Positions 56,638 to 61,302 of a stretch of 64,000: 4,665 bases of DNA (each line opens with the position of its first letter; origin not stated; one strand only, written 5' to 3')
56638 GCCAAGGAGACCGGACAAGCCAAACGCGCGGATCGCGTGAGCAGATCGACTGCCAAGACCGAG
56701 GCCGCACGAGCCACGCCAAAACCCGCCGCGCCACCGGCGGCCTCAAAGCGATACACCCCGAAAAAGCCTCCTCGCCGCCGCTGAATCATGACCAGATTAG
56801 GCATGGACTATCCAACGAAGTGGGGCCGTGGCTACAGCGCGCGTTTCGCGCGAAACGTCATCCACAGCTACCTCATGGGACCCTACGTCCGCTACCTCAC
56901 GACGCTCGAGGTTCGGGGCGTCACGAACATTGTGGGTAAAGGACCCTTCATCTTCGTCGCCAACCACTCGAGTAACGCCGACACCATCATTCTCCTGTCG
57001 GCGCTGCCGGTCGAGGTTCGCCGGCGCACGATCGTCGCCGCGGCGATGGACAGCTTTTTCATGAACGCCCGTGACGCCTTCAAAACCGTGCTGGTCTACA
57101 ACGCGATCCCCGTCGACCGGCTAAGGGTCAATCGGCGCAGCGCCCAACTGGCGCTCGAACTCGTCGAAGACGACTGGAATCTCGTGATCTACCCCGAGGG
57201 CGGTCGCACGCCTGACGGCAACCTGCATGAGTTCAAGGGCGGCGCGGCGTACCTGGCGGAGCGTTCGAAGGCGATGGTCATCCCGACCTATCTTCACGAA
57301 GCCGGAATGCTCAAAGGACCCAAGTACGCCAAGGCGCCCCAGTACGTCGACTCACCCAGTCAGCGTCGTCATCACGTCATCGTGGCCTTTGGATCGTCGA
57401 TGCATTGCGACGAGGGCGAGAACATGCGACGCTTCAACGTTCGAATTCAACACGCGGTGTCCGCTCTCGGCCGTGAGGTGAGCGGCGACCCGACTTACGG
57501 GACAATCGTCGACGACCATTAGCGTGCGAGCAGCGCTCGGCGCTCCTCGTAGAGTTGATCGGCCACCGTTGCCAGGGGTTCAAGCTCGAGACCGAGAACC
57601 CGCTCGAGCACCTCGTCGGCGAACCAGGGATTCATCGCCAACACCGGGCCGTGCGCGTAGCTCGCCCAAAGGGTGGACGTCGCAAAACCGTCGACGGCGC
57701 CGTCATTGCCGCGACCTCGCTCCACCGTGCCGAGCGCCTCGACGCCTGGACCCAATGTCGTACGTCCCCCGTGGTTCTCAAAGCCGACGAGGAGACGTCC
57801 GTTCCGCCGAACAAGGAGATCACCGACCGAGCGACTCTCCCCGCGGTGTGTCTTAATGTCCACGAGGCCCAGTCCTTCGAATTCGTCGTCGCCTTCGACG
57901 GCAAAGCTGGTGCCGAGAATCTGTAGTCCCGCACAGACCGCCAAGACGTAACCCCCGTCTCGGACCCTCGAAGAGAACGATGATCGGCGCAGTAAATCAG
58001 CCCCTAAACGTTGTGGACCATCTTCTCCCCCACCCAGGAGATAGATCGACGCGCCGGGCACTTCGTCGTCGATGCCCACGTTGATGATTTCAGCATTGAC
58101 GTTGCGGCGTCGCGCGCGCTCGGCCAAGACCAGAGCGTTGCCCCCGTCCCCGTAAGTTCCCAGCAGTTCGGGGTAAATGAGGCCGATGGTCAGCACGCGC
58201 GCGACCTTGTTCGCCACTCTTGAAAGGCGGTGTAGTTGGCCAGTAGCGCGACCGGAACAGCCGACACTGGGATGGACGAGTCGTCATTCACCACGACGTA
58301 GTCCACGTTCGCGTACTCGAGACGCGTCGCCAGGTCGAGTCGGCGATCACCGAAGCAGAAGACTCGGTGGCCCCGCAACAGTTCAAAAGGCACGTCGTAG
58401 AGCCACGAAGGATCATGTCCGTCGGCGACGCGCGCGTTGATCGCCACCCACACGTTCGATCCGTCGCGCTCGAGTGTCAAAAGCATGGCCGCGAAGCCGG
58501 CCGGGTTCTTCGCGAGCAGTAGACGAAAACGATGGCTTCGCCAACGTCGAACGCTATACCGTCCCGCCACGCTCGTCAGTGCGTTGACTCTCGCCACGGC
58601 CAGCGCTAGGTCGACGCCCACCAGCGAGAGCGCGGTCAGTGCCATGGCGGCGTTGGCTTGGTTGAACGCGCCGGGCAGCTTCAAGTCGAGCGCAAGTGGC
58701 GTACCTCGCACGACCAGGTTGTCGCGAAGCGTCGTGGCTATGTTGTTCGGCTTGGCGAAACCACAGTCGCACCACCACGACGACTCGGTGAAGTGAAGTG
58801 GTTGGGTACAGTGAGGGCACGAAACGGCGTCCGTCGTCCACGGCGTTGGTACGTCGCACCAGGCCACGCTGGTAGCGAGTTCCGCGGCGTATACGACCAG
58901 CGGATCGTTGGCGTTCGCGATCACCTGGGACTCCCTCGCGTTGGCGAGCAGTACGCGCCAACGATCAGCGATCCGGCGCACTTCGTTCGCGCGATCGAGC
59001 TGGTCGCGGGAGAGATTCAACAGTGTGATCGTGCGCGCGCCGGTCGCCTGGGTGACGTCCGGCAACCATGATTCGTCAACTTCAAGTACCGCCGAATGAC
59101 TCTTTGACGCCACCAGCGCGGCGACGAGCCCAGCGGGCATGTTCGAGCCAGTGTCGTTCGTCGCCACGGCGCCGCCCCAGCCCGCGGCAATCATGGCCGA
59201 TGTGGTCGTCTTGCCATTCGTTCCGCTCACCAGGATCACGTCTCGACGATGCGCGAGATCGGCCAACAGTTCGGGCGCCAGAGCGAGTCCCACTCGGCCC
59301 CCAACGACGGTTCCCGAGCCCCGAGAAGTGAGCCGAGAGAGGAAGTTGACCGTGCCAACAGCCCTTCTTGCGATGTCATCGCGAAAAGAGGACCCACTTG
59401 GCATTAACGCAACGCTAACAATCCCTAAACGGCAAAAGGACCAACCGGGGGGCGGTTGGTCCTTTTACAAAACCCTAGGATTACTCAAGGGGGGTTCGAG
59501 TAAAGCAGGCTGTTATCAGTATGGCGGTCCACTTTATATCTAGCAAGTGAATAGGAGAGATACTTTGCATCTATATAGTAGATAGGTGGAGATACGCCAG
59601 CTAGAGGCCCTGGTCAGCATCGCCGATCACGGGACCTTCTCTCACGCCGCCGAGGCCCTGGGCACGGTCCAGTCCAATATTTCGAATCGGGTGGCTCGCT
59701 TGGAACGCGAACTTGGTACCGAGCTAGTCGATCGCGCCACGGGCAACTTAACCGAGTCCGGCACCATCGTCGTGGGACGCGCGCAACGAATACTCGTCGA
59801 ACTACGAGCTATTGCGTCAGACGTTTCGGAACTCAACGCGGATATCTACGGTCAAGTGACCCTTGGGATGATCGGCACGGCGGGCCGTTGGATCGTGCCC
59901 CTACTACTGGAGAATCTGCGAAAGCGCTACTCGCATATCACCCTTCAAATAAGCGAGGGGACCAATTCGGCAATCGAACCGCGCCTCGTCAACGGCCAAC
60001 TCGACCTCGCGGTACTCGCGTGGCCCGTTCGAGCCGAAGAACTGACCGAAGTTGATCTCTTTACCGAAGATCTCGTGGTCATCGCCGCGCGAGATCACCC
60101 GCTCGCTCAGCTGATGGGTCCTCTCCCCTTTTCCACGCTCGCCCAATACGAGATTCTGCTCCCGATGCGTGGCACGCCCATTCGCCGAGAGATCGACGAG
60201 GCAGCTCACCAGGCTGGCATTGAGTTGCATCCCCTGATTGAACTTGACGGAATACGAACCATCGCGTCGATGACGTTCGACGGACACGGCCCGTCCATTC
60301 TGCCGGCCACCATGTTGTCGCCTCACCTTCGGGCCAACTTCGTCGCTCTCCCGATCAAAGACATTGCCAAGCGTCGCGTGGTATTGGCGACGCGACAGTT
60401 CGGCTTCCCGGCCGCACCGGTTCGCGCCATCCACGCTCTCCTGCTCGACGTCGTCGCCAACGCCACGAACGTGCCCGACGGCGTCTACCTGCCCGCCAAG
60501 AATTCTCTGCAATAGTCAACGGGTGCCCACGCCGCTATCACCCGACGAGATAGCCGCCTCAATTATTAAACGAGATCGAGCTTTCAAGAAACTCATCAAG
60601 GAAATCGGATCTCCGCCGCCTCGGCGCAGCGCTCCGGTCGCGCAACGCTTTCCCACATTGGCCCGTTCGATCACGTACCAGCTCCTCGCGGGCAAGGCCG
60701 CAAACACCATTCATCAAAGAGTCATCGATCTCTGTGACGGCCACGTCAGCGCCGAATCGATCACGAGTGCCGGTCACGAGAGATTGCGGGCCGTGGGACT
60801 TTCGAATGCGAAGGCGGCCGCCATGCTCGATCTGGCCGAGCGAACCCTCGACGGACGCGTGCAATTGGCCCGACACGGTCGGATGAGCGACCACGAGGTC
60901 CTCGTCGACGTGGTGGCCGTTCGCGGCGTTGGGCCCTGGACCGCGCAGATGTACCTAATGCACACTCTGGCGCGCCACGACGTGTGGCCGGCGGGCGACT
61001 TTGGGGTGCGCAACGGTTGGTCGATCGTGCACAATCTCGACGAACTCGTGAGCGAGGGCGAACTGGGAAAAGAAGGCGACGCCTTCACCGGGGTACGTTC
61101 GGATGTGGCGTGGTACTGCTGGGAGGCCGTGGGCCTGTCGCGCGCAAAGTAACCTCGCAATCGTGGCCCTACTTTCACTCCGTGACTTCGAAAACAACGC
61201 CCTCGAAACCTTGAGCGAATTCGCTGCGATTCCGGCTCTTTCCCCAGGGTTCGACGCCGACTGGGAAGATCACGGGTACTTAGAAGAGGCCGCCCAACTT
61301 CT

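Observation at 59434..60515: LysR / 6C-type sRNA divergon: an unannotated regulator-sRNA module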

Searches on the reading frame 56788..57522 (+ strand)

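Call 8: search_protein_families(library=pfam, proteins=[window:56788-57522:+])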
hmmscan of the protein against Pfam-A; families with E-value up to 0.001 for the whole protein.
window:56788-57522:+ (244 aa): 1 family
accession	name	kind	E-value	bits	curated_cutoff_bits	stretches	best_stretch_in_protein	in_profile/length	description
PF01553.26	Acyltransferase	-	1.5e-20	73.8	23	1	40-168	2-130/132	Acyltransferase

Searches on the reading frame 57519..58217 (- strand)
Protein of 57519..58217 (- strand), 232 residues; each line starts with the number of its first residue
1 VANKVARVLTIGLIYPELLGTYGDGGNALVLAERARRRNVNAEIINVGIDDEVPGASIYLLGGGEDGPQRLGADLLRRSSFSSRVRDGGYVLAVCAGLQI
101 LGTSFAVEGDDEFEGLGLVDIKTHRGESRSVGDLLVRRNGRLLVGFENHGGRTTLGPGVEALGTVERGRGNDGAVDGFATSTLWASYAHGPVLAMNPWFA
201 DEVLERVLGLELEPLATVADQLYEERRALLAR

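Call 8: search_protein_families(library=pfam, proteins=[window:57519-58217:-])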
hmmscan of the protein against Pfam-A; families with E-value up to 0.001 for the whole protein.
window:57519-58217:- (232 aa): 1 family
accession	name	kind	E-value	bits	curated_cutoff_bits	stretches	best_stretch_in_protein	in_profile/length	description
PF07685.20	GATase_3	-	7.1e-27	94.7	27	1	10-195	1-194/196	CobB/CobQ-like glutamine amidotransferase domain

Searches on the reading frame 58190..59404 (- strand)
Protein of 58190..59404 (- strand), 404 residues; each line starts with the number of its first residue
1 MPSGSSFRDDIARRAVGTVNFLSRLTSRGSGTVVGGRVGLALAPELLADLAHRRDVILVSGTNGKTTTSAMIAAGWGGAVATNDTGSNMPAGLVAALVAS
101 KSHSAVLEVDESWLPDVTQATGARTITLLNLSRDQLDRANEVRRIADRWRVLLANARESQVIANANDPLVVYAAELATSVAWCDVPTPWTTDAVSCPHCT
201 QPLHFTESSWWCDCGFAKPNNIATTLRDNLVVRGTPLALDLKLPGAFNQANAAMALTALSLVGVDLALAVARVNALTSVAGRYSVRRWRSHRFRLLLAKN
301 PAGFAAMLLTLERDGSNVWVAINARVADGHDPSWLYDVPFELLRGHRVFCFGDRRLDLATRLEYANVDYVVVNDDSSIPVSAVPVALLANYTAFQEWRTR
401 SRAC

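Call 8: search_protein_families(library=pfam, proteins=[window:58190-59404:-])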
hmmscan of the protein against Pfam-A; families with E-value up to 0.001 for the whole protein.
window:58190-59404:- (404 aa): 2 families
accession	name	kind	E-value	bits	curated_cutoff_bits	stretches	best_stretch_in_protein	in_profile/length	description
PF08353.15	MurT_C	-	1.7e-17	63.8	25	1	297-392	1-108/110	MurT ligase C-terminal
PF08245.18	Mur_ligase_M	-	1.3e-10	42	24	1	59-170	1-128/200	Mur ligase middle domain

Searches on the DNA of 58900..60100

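Call 4: search_rna_families(source=window, start=58900, end=60100, threshold=evalue, max_evalue=10, show_alignments=5)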
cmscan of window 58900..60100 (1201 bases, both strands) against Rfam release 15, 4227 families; matches with E-value up to 10: 4.
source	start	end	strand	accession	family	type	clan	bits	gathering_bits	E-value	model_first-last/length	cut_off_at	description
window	58903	58966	+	RF00894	mir-790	Gene; miRNA;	-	16.5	63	4.9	1-70/70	no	mir-790 microRNA precursor family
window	59074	59126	+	RF00282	SNORD48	Gene; snRNA; snoRNA; CD-box;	-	16.2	36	0.84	1-63/63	no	Small nucleolar RNA SNORD48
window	58981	59060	+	RF01750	ZMP-ZTP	Cis-reg; riboswitch;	-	15.9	39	8.2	1-86/86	no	ZMP/ZTP riboswitch aptamer (pfl RNA motif)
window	59083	59184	-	RF02989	gntR-DTE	Gene; sRNA;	-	15.7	63.6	6.6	1-119/119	no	gntR-DTE RNA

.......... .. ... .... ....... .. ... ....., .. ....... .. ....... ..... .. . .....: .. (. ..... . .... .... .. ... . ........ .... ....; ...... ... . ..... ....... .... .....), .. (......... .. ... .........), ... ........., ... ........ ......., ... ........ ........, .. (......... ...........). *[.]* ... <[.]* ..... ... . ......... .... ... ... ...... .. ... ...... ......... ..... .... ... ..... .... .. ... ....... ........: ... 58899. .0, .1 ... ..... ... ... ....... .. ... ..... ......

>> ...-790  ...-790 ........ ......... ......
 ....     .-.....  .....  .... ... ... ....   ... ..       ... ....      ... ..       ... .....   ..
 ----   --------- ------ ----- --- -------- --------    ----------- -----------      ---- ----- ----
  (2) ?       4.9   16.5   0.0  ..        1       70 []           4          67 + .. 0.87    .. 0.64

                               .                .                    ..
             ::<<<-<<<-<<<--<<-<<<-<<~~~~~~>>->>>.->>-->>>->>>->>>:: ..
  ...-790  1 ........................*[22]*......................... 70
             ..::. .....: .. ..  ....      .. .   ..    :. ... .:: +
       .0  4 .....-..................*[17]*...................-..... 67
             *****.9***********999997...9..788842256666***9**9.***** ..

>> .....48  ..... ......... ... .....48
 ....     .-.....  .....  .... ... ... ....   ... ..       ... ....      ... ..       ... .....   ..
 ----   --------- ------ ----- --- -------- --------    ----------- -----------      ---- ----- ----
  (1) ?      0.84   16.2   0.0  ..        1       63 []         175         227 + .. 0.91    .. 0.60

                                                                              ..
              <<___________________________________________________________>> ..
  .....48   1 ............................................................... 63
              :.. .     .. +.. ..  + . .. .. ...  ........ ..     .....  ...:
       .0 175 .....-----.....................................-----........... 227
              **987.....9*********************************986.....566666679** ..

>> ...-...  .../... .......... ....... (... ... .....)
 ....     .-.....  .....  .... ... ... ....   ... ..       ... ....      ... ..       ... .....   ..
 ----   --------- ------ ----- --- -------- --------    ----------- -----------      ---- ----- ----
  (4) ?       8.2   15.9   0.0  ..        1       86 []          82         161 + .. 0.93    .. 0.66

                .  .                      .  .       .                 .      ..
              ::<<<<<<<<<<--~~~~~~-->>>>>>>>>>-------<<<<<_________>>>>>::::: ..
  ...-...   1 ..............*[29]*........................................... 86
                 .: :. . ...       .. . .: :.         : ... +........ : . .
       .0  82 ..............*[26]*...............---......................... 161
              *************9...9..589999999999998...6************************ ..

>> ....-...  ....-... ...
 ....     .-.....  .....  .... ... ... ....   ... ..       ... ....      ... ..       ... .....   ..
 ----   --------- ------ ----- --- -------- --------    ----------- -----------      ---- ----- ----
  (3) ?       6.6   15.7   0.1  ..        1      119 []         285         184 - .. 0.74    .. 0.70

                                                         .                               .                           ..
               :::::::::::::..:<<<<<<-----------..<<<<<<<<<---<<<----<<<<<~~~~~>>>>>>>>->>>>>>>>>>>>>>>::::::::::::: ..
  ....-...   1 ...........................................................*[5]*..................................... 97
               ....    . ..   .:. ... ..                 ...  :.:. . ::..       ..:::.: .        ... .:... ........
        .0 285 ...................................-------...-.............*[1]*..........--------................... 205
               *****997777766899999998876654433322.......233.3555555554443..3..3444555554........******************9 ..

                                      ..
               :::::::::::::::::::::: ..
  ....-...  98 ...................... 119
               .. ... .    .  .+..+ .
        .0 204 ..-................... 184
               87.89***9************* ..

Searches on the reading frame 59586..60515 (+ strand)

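Call 8: search_protein_families(library=pfam, proteins=[window:59586-60515:+])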
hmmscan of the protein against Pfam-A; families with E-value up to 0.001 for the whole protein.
window:59586-60515:+ (309 aa): 2 families
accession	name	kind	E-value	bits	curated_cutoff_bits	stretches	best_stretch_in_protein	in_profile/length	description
PF03466.25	LysR_substrate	-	1.8e-39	135.7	28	1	89-289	6-207/209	LysR substrate binding domain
PF00126.33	HTH_1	-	5.6e-17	61.9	26.6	1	3-59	1-59/60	Bacterial regulatory helix-turn-helix protein, lysR family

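Call 31: search_protein_families(library=ncbifam, proteins=[window:59586-60515:+], max_evalue=1e-10)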
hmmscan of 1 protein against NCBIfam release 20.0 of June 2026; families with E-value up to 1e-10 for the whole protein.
window:59586-60515:+ (309 aa): 45 families (the best 25 are shown)
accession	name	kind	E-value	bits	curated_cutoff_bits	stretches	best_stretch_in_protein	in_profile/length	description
NF008416.0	PRK11242.1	equivalog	2.4e-42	145.3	277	1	1-293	1-294/300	transcriptional regulator CynR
NF047520.1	trans_act_CidR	equivalog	9.8e-35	120.1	415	1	1-259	1-260/292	cidABC operon transcriptional activator CidR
NF040786.1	LysR_Sec_metab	equivalog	6.5e-34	117.3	250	1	1-264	1-271/298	selenium metabolism-associated LysR family transcriptional regulator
NF008361.0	PRK11151.1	equivalog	5e-33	114.7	329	1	1-287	1-286/305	DNA-binding transcriptional regulator OxyR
NF008410.0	PRK11233.1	equivalog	4.6e-32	111.4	309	1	1-248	1-247/305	nitrogen assimilation transcriptional regulator NAC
NF053705.1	TransRegGltCGpos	equivalog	5.9e-31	107.8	350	1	1-266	1-268/300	glutamate biosynthesis transcriptional regulator GltC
TIGR02424.1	TF_pcaQ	equivalog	5.7e-29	101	303.8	1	3-215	5-220/300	pca operon transcription factor PcaQ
TIGR03339.1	phn_lysR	subfamily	6.5e-29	101.1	341.1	1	5-255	1-249/279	aminoethylphosphonate catabolism associated LysR family transcriptional regulator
NF047711.1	PutUtilRegPtrR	equivalog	2.2e-28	99.1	400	1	1-245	1-240/283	putrescine utilization regulator PtrR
NF045990.1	TransRegCbbRRhodb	equivalog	8.2e-27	94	450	1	3-178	8-186/304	LysR family regulator CbbR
NF009326.0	PRK12681.1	equivalog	6.8e-25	88.2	436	1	1-215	1-219/324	HTH-type transcriptional regulator CysB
NF009327.0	PRK12684.1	subfamily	3e-24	85.8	402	1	1-221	1-223/313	CysB family HTH-type transcriptional regulator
NF052633.1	LysR_TF_PsrA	exception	5.7e-22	78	540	1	3-270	7-275/297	L-proline-binding transcription factor PsrA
NF040889.1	trans_reg_YeiE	equivalog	1.1e-21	77.4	480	1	2-249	4-247/288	DNA-binding transcriptional regulator YeiE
NF045775.1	acetoin_reg_AlsR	exception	1.3e-21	77.3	430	1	1-242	1-245/290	acetoin biosynthesis transcriptional regulator AlsR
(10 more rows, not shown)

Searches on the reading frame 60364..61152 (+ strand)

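Call 8: search_protein_families(library=pfam, proteins=[window:60364-61152:+])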
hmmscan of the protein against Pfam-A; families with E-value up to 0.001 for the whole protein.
window:60364-61152:+ (262 aa): 1 family
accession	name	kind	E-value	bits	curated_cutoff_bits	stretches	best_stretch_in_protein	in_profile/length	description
PF00730.31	HhH-GPD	-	4.9e-07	30.5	26.2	1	101-228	2-92/108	HhH-GPD superfamily base excision DNA repair protein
